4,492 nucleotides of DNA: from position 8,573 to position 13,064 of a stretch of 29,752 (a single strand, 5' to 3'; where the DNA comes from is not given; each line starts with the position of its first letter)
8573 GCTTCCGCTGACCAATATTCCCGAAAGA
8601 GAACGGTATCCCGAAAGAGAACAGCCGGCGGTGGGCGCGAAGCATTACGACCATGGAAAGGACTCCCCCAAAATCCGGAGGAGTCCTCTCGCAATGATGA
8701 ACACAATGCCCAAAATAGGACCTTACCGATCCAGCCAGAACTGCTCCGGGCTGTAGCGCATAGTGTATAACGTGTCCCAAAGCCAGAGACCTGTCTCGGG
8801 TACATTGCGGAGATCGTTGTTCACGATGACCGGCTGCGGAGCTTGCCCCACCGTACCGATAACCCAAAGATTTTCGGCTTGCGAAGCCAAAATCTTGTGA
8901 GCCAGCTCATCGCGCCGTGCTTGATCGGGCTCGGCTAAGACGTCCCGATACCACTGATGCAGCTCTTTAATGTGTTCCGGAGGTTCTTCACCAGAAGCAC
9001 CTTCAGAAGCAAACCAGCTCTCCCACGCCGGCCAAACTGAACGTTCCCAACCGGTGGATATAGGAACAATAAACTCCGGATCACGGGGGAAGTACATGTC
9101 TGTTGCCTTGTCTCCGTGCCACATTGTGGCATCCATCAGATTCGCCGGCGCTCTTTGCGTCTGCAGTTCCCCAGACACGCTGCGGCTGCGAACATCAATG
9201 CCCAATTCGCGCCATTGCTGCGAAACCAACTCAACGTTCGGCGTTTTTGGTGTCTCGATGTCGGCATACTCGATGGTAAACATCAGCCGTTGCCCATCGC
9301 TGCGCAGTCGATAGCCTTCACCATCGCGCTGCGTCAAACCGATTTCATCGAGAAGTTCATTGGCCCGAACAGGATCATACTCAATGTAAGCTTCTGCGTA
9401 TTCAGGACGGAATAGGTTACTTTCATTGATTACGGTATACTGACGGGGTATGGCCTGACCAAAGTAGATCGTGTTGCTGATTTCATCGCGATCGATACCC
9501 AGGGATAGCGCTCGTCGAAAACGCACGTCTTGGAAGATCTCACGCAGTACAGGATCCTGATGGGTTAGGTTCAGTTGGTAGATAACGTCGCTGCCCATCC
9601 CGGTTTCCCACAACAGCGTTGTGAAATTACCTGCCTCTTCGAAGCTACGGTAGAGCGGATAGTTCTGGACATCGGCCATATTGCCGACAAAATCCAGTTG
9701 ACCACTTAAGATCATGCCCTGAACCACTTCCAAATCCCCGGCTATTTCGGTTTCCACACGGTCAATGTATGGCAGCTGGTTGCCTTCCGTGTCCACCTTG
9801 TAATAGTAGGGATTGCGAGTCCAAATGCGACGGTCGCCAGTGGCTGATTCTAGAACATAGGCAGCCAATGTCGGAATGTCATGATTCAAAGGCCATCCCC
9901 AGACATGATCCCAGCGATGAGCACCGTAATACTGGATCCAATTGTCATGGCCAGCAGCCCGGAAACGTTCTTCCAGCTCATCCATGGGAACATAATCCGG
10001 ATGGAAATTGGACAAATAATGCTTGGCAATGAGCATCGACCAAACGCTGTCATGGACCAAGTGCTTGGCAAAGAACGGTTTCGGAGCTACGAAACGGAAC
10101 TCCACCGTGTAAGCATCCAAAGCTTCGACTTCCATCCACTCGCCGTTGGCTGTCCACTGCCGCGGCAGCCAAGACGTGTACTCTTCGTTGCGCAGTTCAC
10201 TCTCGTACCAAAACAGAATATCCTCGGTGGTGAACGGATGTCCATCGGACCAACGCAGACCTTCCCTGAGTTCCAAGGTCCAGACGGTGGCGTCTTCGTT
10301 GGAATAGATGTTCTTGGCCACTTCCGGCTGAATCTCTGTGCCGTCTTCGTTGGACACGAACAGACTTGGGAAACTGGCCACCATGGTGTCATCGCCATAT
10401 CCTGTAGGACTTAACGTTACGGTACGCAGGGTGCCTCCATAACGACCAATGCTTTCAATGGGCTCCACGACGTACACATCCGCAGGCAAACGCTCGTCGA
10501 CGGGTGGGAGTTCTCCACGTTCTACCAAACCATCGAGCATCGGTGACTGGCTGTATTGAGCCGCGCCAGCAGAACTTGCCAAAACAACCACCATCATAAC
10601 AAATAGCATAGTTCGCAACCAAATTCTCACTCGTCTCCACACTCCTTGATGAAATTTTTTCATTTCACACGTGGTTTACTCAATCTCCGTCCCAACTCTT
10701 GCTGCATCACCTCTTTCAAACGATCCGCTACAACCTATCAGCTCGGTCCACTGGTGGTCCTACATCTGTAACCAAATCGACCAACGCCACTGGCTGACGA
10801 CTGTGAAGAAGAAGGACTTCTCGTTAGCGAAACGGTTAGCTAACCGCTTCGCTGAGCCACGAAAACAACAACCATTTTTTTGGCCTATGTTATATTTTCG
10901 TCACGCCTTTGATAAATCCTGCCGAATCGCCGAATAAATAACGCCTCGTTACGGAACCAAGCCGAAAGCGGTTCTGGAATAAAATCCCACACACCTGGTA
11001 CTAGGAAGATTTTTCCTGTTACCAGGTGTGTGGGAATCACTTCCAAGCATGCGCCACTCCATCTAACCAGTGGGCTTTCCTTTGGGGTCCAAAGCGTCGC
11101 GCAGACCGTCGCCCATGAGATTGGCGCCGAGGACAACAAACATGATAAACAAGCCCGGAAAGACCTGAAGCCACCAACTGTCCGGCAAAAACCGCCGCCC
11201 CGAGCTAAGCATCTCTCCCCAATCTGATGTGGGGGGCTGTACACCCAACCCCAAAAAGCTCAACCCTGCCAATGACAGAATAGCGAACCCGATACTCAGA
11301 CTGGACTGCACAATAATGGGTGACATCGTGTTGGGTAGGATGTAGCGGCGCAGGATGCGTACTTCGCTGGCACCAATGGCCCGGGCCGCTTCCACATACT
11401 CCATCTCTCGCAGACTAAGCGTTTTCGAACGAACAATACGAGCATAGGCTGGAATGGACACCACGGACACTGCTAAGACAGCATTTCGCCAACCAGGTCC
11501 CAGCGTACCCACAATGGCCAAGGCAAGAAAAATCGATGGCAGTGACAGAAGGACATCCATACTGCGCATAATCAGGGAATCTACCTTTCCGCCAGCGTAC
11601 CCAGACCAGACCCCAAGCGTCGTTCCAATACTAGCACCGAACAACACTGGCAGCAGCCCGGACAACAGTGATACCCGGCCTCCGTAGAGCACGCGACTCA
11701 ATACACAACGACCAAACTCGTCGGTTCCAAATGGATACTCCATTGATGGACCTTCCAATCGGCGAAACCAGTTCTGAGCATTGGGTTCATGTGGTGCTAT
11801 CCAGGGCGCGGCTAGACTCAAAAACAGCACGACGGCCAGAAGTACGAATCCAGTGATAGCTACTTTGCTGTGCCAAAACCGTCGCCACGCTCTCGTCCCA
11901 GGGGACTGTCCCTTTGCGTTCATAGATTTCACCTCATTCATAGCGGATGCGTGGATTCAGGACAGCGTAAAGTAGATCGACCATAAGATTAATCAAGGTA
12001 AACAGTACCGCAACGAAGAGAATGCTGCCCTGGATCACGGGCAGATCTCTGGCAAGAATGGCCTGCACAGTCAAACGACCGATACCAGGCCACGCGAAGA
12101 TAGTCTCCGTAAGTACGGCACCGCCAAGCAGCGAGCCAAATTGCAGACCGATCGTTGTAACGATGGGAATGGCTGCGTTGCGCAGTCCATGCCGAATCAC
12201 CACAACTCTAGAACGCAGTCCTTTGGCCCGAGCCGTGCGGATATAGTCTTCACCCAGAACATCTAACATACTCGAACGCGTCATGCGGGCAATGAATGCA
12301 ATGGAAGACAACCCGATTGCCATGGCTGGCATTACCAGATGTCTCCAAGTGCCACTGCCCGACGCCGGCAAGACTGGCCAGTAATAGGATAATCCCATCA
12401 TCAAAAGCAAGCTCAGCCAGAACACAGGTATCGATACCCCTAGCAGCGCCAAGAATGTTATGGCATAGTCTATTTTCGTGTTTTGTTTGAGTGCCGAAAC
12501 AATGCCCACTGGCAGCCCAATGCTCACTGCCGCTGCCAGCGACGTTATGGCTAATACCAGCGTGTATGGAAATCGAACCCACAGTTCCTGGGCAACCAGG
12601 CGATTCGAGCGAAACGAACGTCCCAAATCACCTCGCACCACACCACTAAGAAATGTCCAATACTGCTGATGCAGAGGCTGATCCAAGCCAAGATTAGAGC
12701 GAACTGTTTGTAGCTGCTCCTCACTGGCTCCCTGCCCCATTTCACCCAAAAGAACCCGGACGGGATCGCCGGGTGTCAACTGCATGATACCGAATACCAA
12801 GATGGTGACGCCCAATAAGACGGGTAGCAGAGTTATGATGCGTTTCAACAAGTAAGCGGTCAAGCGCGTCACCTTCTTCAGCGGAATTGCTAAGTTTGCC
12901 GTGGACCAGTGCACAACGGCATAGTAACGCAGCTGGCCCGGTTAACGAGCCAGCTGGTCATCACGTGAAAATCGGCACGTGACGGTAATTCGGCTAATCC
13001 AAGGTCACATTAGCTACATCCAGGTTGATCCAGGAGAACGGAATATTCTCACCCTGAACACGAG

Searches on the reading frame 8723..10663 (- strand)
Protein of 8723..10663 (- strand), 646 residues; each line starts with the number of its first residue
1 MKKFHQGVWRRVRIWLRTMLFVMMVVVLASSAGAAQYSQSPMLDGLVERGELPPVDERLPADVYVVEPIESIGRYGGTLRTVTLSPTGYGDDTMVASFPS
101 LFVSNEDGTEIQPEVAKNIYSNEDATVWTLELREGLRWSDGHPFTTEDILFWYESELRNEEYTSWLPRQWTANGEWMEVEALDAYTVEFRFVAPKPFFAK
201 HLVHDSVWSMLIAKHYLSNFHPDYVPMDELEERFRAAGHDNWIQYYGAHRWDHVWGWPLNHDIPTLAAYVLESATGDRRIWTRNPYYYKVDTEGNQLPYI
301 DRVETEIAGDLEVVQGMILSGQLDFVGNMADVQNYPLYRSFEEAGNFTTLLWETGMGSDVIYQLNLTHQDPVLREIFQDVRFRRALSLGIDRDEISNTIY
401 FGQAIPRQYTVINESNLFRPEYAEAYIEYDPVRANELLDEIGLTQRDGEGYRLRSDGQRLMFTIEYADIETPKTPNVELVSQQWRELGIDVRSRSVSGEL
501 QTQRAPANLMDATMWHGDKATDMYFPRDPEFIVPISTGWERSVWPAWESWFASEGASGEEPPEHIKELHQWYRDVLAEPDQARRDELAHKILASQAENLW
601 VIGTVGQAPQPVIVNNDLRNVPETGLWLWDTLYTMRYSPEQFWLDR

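Call 3: search_protein_families(library=pfam, proteins=[window:8723-10663:-])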
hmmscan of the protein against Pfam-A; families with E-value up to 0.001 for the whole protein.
window:8723-10663:- (646 aa): 1 family
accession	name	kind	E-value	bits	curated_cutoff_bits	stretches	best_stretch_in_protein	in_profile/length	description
PF00496.27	SBP_bac_5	-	7.2e-57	193.6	32.4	1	110-516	1-347/368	Bacterial extracellular solute-binding proteins, family 5 Middle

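Call 4: search_protein_families(library=ncbifam, proteins=[window:8723-10663:-])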
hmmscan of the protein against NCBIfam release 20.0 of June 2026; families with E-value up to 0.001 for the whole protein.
window:8723-10663:- (646 aa): 10 families
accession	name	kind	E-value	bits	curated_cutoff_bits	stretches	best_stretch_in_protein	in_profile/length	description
TIGR04028.1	SBP_KPN_01854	hypoth_equivalog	2.8e-28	98.8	468.5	2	292-495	194-381/509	TIGR04028 family ABC transporter substrate-binding protein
NF045467.1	Opp4A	equivalog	6.7e-24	84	650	2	374-493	311-430/556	oligopeptide ABC transporter substrate-binding protein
TIGR02294.1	nickel_nikA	equivalog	3.3e-22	78.7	393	2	279-515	179-398/501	nickel ABC transporter substrate-binding protein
NF011684.0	PRK15104.1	equivalog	4.6e-14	52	947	1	100-209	72-192/543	oligopeptide ABC transporter substrate-binding protein OppA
NF047575.1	opine_bind_CntA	exception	1.7e-13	50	800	2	378-491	297-407/535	staphylopine-dependent metal ABC transporter substrate-binding lipoprotein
NF045468.1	Opp5A_nikA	equivalog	3.4e-10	39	600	1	375-465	253-337/488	nickel ABC transporter substrate-binding protein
NF043070.1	DppA_dipep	equivalog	1e-06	27.6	1005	0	376-445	303-370/535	dipeptide ABC transporter periplasmic-binding protein DppA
NF007287.0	PRK09755.1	equivalog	6.1e-06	25.3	1098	0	107-153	72-118/535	ABC transporter substrate-binding protein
NF011942.0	PRK15413.1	equivalog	1.3e-05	24.1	594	0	373-444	276-344/512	glutathione ABC transporter substrate-binding protein GsiB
NF011689.0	PRK15109.1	equivalog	0.00052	18.8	560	0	377-447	309-377/547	ABC transporter substrate-binding protein SapA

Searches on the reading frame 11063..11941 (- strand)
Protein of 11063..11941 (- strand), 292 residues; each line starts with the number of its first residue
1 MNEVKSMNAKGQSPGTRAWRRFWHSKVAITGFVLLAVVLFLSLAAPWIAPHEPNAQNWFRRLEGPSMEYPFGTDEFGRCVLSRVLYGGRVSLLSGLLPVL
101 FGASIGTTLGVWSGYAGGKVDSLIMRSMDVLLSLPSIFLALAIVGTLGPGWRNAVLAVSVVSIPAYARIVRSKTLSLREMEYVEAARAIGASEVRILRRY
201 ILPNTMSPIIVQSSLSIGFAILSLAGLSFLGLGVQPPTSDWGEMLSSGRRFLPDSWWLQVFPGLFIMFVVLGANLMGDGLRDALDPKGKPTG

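Call 3: search_protein_families(library=pfam, proteins=[window:11063-11941:-])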
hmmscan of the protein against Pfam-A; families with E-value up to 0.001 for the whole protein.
window:11063-11941:- (292 aa): 2 families
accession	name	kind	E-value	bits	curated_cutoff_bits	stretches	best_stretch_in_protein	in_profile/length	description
PF00528.27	BPD_transp_1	-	1.6e-36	126.2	26.4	1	106-287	1-181/184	Binding-protein-dependent transport system inner membrane component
PF12911.12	OppC_N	-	4.3e-14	52.6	23.9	1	13-65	1-53/53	N-terminal TM domain of oligopeptide transport permease C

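Call 4: search_protein_families(library=ncbifam, proteins=[window:11063-11941:-])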
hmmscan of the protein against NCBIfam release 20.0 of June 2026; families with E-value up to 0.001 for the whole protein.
window:11063-11941:- (292 aa): 37 families (the best 25 are shown)
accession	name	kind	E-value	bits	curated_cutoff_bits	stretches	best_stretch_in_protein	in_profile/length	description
NF045473.1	Opp1C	equivalog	7.8e-93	310.7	350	1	23-287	2-266/267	nickel/cobalt ABC transporter permease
TIGR02790.1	nickel_nikC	equivalog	1e-91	307.1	358.45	1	30-285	3-258/258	nickel ABC transporter permease subunit NikC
NF007376.0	PRK09881.1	equivalog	1.7e-91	306.3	434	1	17-288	23-293/298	D,D-dipeptide ABC transporter permease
NF045476.1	Opp4C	equivalog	1.8e-89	299.7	350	1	14-287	2-278/278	oligopeptide ABC transporter permease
NF045474.1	Opp2C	equivalog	1.9e-87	292.8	300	1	50-285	1-236/236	nickel transporter permease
NF011662.0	PRK15082.1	equivalog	3.2e-86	289.4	484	1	10-287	21-299/303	glutathione ABC transporter permease GsiD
NF008160.0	PRK10913.1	equivalog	5.1e-81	272.4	483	1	13-289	17-299/300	dipeptide ABC transporter permease DppC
NF007738.0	PRK10417.1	equivalog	3.5e-74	249.8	335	1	29-287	12-270/277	nickel ABC transporter permease subunit NikC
NF047573.1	opine_perm_CntC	exception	1.5e-69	234.4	440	1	19-287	2-270/271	staphylopine uptake ABC transporter permease subunit CntC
NF011935.0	PRK15406.1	equivalog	1.9e-61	208.5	433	1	7-288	18-301/302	oligopeptide ABC transporter permease OppC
NF045475.1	Opp3C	equivalog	5.7e-61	206.5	450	1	67-288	106-327/328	oligopeptide ABC transporter permease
NF011691.0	PRK15111.1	equivalog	9.1e-47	160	379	1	13-284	14-291/296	putrescine export ABC transporter permease SapC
NF043080.1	MMSYN1_0166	equivalog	3.5e-40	137.9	370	1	17-287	29-304/307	oligopeptide ABC transporter permease OppC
NF011596.0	PRK15021.1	subfamily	1.7e-29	103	439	1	65-287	117-338/341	microcin C ABC transporter permease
NF045470.1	Opp2B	equivalog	5.9e-10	38.8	350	1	99-220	102-238/300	nickel ABC transporter permease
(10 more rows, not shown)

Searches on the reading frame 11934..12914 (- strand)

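Call 3: search_protein_families(library=pfam, proteins=[window:11934-12914:-])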
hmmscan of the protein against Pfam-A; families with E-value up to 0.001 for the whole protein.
window:11934-12914:- (326 aa): 2 families
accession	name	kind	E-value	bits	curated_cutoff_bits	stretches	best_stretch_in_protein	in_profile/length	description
PF00528.27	BPD_transp_1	-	1.4e-43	149.2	26.4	1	133-324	1-183/184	Binding-protein-dependent transport system inner membrane component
PF19300.4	BPD_transp_1_N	-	4.2e-16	59.6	23.8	1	20-122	3-114/114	Binding-prot-dependent transport system membrane comp, N-term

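Call 4: search_protein_families(library=ncbifam, proteins=[window:11934-12914:-])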
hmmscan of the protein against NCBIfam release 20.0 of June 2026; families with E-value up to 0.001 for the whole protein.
window:11934-12914:- (326 aa): 18 families
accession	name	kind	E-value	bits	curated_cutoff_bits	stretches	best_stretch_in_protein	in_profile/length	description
NF045470.1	Opp2B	equivalog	6.3e-106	353.9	350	1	25-324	1-300/300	nickel ABC transporter permease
NF011661.0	PRK15081.1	equivalog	1.3e-96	323.7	463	1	20-325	3-305/306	glutathione ABC transporter permease GsiC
TIGR02789.1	nickel_nikB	equivalog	6.3e-95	318.2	447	1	19-324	2-307/314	nickel ABC transporter permease subunit NikB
NF045469.1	Opp1B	equivalog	1.2e-89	300.8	380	1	19-324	2-307/307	nickel/cobalt ABC transporter permease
NF008161.0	PRK10914.1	equivalog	1.4e-88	297.4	590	2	191-325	203-337/339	dipeptide ABC transporter permease DppB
NF007677.0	PRK10352.1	equivalog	2.7e-88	296.1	433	1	19-325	2-308/314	nickel ABC transporter permease subunit NikB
NF045471.1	Opp3B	equivalog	2.9e-73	247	480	1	19-325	2-304/308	oligopeptide ABC transporter permease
NF045472.1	Opp4B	equivalog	8.8e-69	232.2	450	1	20-324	3-319/319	oligopeptide ABC transporter permease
NF007008.0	PRK09471.1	equivalog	6.8e-67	226.1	388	1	20-325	3-306/306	oligopeptide ABC transporter permease OppB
NF011690.0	PRK15110.1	equivalog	4.9e-45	154.3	432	2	190-321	180-311/321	putrescine export ABC transporter permease SapB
NF011712.0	PRK15133.1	subfamily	1.1e-35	123.3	445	1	60-326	78-362/364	microcin C ABC transporter permease YejB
NF043081.1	MMSYN1_0165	equivalog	1.6e-33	116.3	350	1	82-324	144-385/388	oligopeptide ABC transporter permease OppB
NF045474.1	Opp2C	equivalog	8.3e-10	38.7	300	1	114-262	38-171/236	nickel transporter permease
NF045476.1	Opp4C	equivalog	9.8e-08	31.6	350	1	118-279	79-222/278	oligopeptide ABC transporter permease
NF045473.1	Opp1C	equivalog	5.4e-06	26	350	1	117-279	69-212/267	nickel/cobalt ABC transporter permease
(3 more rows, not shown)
